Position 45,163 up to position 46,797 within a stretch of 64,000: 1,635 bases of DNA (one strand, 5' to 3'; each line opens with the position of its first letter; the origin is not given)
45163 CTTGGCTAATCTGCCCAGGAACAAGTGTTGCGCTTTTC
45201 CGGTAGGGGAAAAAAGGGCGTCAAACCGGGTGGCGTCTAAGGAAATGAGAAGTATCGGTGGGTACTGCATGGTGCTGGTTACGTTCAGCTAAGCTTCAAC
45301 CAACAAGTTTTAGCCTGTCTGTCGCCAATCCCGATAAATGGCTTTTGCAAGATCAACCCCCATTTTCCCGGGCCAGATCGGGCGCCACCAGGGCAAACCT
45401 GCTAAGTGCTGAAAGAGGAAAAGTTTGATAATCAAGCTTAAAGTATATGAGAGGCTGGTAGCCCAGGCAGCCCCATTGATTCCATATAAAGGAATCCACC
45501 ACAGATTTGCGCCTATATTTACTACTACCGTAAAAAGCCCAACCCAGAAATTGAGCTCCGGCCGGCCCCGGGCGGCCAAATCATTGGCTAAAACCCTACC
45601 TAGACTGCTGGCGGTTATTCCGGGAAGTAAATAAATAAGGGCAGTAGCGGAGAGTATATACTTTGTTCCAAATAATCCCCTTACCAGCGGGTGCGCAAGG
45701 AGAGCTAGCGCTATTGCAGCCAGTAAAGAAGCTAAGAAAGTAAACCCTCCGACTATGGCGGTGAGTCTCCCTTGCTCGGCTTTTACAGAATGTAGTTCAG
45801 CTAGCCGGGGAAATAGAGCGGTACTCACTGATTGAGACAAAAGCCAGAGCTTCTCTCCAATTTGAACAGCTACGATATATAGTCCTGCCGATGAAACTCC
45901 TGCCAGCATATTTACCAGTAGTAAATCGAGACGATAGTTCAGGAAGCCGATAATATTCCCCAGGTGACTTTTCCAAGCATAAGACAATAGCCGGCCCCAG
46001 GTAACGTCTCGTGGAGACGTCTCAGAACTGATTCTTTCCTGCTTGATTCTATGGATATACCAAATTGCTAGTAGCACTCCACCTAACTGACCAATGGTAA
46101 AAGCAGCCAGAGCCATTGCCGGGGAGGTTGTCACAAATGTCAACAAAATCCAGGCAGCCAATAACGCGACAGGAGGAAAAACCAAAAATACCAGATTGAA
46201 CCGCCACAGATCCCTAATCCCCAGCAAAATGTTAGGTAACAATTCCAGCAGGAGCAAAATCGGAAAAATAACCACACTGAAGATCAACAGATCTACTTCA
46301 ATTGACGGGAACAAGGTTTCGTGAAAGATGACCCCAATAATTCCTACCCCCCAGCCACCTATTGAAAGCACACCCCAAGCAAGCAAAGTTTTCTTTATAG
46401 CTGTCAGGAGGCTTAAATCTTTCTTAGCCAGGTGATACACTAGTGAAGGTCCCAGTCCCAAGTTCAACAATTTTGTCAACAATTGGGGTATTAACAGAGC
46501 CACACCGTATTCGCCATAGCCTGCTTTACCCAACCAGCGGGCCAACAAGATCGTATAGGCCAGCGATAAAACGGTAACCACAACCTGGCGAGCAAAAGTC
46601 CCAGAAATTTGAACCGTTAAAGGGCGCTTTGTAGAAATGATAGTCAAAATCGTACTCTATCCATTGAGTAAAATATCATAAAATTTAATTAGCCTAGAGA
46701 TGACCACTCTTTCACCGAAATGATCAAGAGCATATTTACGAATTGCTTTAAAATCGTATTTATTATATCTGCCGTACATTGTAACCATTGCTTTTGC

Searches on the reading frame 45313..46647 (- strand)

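Call 58: search_protein_families(library=pfam, proteins=[window:45313-46647:-], max_evalue=1e-8)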
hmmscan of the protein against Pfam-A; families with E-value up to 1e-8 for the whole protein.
window:45313-46647:- (445 aa): 3 families
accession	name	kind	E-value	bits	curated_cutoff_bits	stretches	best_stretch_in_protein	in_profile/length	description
PF01943.22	Polysacc_synt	-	3e-14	53.5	28.2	1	20-286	11-274/274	Polysaccharide biosynthesis protein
PF03023.19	MurJ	-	4.3e-12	45.8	27.4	1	157-412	132-399/451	Lipid II flippase MurJ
PF13440.11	Polysacc_synt_3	-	1.3e-10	41.4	23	1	34-331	1-289/293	Polysaccharide biosynthesis protein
